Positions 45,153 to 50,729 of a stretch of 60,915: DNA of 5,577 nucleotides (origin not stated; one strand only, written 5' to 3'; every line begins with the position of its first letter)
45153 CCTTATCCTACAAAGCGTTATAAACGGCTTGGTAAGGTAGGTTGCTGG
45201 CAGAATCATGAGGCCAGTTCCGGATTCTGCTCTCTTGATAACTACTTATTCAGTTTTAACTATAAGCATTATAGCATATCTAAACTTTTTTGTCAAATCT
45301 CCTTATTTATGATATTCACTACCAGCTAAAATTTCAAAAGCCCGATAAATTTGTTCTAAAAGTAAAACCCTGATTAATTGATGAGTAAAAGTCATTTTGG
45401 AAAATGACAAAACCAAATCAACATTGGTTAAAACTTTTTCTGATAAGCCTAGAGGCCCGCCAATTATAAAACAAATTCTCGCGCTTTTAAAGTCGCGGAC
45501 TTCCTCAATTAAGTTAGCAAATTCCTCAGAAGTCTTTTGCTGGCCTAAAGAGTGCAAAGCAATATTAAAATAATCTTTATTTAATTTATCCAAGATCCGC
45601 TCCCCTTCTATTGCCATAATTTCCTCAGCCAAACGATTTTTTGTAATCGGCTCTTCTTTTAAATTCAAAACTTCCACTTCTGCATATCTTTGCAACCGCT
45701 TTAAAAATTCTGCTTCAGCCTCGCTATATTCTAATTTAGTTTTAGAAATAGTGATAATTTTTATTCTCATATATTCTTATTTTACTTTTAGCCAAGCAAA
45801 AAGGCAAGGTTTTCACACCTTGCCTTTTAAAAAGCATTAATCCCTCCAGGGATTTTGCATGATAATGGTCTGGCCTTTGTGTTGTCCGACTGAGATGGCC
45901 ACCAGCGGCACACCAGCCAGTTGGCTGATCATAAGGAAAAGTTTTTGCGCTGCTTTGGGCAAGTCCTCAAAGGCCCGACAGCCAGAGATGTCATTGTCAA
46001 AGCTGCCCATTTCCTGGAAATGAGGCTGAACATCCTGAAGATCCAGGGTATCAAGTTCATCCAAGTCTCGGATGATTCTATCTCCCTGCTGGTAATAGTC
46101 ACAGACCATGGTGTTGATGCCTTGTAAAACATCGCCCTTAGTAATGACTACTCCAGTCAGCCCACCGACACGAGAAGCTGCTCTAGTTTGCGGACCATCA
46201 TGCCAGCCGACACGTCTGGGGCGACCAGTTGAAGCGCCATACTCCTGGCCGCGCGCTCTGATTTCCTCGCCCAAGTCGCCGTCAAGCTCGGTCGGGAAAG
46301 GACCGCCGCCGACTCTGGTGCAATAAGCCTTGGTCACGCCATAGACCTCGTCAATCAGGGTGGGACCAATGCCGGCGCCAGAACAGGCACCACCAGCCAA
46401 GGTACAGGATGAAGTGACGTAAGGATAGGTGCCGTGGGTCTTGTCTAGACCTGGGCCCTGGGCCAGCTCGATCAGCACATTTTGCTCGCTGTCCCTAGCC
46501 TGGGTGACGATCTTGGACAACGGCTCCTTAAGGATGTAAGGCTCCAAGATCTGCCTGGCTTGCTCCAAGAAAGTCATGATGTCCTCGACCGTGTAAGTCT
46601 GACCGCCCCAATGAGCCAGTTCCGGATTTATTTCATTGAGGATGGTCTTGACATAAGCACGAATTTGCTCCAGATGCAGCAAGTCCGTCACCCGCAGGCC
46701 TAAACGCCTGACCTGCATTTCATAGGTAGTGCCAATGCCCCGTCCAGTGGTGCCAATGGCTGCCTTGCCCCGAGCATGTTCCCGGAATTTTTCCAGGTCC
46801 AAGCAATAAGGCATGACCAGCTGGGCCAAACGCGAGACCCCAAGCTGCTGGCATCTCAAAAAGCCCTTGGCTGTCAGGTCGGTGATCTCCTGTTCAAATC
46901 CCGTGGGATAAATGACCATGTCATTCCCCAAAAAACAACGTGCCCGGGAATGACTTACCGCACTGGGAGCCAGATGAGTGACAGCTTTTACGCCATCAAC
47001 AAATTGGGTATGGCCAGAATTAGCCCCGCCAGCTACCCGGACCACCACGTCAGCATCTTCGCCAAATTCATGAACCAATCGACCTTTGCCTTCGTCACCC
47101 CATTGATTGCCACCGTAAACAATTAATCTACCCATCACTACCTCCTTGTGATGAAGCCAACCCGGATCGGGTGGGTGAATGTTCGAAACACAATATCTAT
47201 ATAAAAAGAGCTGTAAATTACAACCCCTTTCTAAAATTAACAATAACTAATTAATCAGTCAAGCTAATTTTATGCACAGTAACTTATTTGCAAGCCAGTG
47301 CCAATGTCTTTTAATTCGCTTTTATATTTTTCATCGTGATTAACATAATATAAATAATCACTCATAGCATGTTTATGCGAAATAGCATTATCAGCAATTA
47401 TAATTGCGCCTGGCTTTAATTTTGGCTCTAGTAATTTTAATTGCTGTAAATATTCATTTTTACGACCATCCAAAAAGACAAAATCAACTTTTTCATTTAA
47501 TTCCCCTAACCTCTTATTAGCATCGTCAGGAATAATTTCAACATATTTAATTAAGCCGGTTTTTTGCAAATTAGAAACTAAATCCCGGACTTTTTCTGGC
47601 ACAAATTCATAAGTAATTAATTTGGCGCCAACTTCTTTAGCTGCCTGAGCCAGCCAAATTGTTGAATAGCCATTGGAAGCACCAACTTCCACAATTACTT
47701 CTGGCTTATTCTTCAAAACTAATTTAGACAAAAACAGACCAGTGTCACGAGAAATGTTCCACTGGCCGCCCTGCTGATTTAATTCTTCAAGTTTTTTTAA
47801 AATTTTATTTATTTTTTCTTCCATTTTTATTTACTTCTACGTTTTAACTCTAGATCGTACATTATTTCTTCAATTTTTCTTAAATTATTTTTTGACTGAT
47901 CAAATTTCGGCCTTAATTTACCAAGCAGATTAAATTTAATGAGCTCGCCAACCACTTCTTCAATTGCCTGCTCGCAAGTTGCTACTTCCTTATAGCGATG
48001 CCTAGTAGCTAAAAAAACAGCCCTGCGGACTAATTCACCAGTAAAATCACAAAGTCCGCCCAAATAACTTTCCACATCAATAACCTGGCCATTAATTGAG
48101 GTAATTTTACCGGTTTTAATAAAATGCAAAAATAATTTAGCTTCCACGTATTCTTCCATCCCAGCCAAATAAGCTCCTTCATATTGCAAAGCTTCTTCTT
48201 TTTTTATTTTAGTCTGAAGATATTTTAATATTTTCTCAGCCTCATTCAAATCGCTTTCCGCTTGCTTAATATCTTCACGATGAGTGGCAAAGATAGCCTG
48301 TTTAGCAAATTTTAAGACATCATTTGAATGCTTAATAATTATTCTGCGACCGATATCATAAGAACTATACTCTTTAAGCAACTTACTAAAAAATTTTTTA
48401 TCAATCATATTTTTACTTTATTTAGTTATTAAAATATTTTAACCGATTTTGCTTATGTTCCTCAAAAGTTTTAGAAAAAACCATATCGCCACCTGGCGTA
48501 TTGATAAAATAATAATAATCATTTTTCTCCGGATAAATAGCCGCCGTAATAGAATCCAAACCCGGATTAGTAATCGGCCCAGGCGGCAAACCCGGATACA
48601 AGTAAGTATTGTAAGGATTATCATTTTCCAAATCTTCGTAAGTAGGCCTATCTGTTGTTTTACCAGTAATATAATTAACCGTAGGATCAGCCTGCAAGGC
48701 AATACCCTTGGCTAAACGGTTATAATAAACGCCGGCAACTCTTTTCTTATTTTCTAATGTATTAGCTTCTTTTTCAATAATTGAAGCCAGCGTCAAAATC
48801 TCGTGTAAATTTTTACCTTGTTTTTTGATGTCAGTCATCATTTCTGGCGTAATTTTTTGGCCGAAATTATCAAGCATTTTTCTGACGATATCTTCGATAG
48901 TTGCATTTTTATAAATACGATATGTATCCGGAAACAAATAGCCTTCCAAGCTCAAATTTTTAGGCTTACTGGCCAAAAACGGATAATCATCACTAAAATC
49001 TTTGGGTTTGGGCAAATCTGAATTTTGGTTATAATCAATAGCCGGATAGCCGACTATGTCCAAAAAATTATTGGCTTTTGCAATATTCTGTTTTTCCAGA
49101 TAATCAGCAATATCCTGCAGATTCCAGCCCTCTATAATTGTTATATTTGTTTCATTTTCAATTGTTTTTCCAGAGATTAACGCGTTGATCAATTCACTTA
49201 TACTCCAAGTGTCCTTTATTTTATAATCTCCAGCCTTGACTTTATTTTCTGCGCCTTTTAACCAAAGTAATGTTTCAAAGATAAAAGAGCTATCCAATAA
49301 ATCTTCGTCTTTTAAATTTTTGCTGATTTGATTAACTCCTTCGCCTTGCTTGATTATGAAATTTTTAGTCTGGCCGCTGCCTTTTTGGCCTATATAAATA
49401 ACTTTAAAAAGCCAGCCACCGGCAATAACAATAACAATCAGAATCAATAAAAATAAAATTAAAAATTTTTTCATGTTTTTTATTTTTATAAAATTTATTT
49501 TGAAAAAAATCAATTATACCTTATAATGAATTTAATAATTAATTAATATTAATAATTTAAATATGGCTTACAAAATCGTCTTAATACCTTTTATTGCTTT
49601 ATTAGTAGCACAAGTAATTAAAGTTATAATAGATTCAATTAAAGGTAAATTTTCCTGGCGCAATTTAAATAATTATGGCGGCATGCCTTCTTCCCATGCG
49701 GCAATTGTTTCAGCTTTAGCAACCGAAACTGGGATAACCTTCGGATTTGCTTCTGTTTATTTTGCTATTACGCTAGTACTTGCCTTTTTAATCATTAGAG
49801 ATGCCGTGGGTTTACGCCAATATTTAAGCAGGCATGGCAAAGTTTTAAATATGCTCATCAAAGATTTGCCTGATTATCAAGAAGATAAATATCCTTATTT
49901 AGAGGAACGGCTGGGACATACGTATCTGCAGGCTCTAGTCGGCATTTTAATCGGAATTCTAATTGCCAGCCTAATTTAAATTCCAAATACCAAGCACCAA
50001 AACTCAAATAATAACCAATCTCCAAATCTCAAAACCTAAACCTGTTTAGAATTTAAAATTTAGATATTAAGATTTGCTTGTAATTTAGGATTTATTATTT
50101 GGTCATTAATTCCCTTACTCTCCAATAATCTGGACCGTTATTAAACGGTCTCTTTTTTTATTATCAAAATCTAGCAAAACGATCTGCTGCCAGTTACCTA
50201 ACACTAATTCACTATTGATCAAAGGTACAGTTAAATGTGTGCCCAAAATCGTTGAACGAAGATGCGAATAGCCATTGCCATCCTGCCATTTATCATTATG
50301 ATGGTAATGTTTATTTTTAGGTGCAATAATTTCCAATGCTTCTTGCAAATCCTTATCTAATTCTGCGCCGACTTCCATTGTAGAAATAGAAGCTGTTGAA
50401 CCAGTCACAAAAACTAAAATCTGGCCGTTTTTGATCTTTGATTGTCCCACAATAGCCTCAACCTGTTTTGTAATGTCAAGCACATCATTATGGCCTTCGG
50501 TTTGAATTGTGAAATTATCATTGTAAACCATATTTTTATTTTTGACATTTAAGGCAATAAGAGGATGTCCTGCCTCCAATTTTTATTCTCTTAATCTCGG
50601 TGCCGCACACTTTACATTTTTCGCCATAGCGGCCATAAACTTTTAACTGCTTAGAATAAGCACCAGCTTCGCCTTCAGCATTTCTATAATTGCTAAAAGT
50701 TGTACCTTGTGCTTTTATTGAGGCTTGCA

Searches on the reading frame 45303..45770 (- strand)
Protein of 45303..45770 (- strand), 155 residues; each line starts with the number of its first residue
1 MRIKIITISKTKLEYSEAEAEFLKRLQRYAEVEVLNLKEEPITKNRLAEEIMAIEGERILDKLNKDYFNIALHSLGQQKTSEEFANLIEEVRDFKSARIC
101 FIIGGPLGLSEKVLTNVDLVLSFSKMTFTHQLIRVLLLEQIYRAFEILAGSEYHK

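Call 6: search_protein_families(library=ncbifam, proteins=[window:45303-45770:-])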
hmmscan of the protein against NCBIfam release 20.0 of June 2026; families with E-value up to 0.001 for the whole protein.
window:45303-45770:- (155 aa): 9 families
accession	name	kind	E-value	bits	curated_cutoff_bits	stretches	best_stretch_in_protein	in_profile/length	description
NF000985.0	PRK00103.1-3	equivalog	7.9e-45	152.5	172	1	1-155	1-159/159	23S rRNA (pseudouridine(1915)-N(3))-methyltransferase RlmH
TIGR00246.1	tRNA_RlmH_YbeA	equivalog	1.5e-33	116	149.7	1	2-155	2-154/155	23S rRNA (pseudouridine(1915)-N(3))-methyltransferase RlmH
NF000990.0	PRK00103.2-4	equivalog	1.7e-33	115.8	207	1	1-154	1-155/157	23S rRNA (pseudouridine(1915)-N(3))-methyltransferase RlmH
NF000986.0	PRK00103.1-4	equivalog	7.8e-33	113.9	141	1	1-155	1-155/156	23S rRNA (pseudouridine(1915)-N(3))-methyltransferase RlmH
NF000989.0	PRK00103.2-3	equivalog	2.6e-32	112.1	169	1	1-155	1-159/160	23S rRNA (pseudouridine(1915)-N(3))-methyltransferase RlmH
NF000991.0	PRK00103.2-5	equivalog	2.5e-27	95.6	216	1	1-155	1-159/160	23S rRNA (pseudouridine(1915)-N(3))-methyltransferase RlmH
NF000988.0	PRK00103.2-2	equivalog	1.1e-24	87.3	199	1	1-155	1-155/156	23S rRNA (pseudouridine(1915)-N(3))-methyltransferase RlmH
NF000987.0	PRK00103.2-1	equivalog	1.1e-19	71.3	210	1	1-155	1-151/151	23S rRNA (pseudouridine(1915)-N(3))-methyltransferase RlmH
NF000984.0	PRK00103.1-1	equivalog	1.6e-18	67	242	1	1-155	1-155/156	23S rRNA (pseudouridine(1915)-N(3))-methyltransferase RlmH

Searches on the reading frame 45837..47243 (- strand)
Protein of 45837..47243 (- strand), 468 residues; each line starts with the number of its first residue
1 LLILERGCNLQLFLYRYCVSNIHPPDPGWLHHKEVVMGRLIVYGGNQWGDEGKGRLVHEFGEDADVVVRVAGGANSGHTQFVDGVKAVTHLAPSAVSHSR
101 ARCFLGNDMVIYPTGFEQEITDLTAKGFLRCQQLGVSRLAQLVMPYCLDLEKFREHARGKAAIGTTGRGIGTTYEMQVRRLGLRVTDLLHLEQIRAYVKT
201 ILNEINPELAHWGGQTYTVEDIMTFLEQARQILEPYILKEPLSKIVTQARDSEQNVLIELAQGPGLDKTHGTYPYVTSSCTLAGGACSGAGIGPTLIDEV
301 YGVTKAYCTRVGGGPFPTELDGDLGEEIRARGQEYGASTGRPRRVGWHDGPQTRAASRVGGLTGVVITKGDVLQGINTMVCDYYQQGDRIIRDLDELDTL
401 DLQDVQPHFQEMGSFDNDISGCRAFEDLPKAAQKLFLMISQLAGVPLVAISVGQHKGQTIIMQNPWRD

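Call 6: search_protein_families(library=ncbifam, proteins=[window:45837-47243:-])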
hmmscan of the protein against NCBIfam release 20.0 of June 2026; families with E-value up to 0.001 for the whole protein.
window:45837-47243:- (468 aa): 6 families
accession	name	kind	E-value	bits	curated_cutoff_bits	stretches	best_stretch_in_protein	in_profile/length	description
NF002223.0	PRK01117.1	equivalog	9.3e-127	423.4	402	1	41-467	4-429/430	adenylosuccinate synthase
TIGR00184.1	purA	equivalog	1.1e-112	377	395.55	1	45-465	4-423/425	adenylosuccinate synthase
NF010355.0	PRK13783.1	equivalog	6.1e-86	289.1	445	1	44-417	6-368/404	adenylosuccinate synthase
NF010357.0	PRK13785.1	equivalog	1.1e-80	271.5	700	1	45-466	7-454/455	adenylosuccinate synthase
NF003295.0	PRK04293.1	equivalog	3.2e-56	190.7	368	2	220-383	134-295/337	adenylosuccinate synthetase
NF038379.2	amino_Aden_PurZ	exception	1.6e-23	83.3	300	1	45-357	6-289/293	succino-amino-deoxyadenylate synthase PurZ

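Call 11: find_encoding_contigs(protein=window:45837-47243:-, flank=10000, max_places=10)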
Protein window:45837-47243:- (468 aa): no gene with exactly this product is on record in the collection.

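Call 46: find_homologous_proteins(query=window:45837-47135:-)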
Query window:45837-47135:- (432 aa): 8000 proteins with E <= 0.001 among 8000 candidates; the best 120 are listed.
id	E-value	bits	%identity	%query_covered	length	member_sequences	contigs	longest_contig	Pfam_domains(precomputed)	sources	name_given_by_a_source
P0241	1.7e-293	991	100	100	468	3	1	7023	PF00709.28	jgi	-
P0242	1.6e-252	856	86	100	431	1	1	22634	PF00709.28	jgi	jgi:adenylosuccinate synthase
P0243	4.2e-228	776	78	100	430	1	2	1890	PF00709.28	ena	-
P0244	8.7e-203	692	71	100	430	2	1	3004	PF00709.28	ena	-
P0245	3.5e-198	677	71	100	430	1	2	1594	PF00709.28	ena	-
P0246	9.8e-192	656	67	100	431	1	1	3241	PF00709.28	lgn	-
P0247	1.1e-181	623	64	99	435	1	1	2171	PF00709.28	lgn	-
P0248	1.0e-175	603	61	99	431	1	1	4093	PF00709.28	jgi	-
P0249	3.6e-162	558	58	100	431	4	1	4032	PF00709.28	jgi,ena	-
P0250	5.1e-161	555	57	99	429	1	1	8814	PF00709.28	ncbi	-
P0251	6.5e-161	554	60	98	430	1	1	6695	PF00709.28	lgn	-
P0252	1.3e-160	553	59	99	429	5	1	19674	PF00709.28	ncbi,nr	ncbi:MAG: adenylosuccinate synthase [Candidatus Parcubacteria bacterium]|nr:adenylosuccinate synthas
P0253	2.0e-158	546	58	99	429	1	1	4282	PF00709.28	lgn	-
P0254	2.2e-145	503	55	98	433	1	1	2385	PF00709.28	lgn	-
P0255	2.2e-107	378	44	100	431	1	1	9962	PF00709.28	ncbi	-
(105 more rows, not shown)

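Call 47: find_encoding_contigs(protein=P0242, flank=10000, max_places=2)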
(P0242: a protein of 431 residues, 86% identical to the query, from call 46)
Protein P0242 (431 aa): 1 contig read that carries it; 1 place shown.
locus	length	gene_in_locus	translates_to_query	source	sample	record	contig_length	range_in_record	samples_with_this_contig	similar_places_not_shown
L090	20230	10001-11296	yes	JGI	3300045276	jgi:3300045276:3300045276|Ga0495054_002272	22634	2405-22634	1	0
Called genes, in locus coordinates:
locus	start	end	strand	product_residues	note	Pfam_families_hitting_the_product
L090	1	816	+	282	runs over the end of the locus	PF00850:Hist_deacetyl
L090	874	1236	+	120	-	-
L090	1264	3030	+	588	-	PF21347:DUF3108_like (weak), PF13620:CarboxypepD_reg (faint), PF13715:CarbopepD_reg_2 (faint), PF22904:NOMO1-like_2nd (weak)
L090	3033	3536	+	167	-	-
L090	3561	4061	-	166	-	PF03449:GreA_GreB_N, PF01272:GreA_GreB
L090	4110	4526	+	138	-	PF01894:YjbQ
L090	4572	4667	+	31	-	-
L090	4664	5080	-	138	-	PF02681:DUF212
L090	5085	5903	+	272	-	PF02673:BacA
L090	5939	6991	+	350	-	PF02618:YceG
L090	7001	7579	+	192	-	PF01997:Translin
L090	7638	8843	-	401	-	-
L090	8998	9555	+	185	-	PF01596:Methyltransf_3, PF13578:Methyltransf_24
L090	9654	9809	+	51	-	-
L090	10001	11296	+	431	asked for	PF00709:Adenylsucc_synt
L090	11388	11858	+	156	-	PF02590:SPOUT_MTase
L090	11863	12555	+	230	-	PF00696:AA_kinase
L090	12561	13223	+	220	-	PF03848:TehB, PF05175:MTS, PF01209:Ubie_methyltran, PF02353:CMAS, PF13489:Methyltransf_23, PF13847:Methyltransf_31, PF08241:Methyltransf_11, PF08242:Methyltransf_12, +4 more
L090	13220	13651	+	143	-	PF07973:tRNA_SAD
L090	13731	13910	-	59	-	-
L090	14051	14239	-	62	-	-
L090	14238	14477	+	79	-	-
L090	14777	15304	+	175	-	PF00466:Ribosomal_L10, PF27436:RL10_C (faint)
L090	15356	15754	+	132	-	PF16320:Ribosomal_L12_N, PF00542:Ribosomal_L12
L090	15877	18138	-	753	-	-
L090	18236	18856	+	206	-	-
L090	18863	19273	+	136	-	PF00814:TsaD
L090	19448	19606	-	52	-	-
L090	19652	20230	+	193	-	?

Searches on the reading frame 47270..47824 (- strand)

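Call 6: search_protein_families(library=ncbifam, proteins=[window:47270-47824:-])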
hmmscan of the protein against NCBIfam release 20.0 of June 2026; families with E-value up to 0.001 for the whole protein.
window:47270-47824:- (184 aa): 5 families
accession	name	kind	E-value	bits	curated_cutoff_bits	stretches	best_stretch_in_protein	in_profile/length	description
TIGR02469.1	CbiT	equivalog_domain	2e-10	41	78.3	1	30-145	10-121/124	precorrin-6Y C5,15-methyltransferase (decarboxylating) subunit CbiT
TIGR00446.1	nop2p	subfamily_domain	3.2e-06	26.6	210.45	1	27-119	57-147/264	NOL1/NOP2/sun family putative RNA methylase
NF001556.0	PRK00377.1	equivalog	7.2e-06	25.9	238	1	30-147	31-146/198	cobalt-precorrin-6Y C(15)-methyltransferase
NF041081.1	prot_lys_mtase_Arch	equivalog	0.00016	21.7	200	1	40-145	9-109/142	protein-lysine N-methyltransferase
NF045824.1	RhmsylMtase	equivalog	0.00062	19.2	400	1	35-152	55-178/226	rhamnosyl O-methyltransferase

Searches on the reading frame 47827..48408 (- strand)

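Call 53: search_protein_families(library=pfam, proteins=[window:47827-48408:-], max_evalue=0.001)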
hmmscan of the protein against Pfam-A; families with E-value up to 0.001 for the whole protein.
window:47827-48408:- (193 aa): 1 family
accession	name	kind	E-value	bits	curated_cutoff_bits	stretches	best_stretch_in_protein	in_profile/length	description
PF01997.21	Translin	-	1.4e-23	84.4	25.9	1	22-189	4-204/205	Translin family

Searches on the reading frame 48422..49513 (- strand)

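Call 53: search_protein_families(library=pfam, proteins=[window:48422-49513:-], max_evalue=0.001)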
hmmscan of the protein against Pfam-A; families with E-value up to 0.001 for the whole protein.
window:48422-49513:- (363 aa): 1 family
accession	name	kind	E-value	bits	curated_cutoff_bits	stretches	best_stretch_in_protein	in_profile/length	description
PF02618.21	YceG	-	1e-88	297.8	32.4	1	53-357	2-273/275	YceG-like family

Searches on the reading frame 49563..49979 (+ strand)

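Call 90: search_protein_families(library=pfam, proteins=[window:49563-49979:+], max_evalue=0.001)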
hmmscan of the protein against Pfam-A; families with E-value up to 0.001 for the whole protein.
window:49563-49979:+ (138 aa): 1 family
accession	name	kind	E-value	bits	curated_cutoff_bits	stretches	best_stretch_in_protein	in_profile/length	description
PF02681.20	DUF212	-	3.9e-36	124.5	26.5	1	4-134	4-126/126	Divergent PAP2 family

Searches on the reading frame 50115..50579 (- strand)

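Call 53: search_protein_families(library=pfam, proteins=[window:50115-50579:-], max_evalue=0.001)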
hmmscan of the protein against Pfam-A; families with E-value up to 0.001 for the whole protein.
window:50115-50579:- (154 aa): 1 family
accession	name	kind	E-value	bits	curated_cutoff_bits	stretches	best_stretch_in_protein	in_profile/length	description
PF01894.22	UPF0047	-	4.7e-32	111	27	1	35-151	1-117/117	Uncharacterised protein family UPF0047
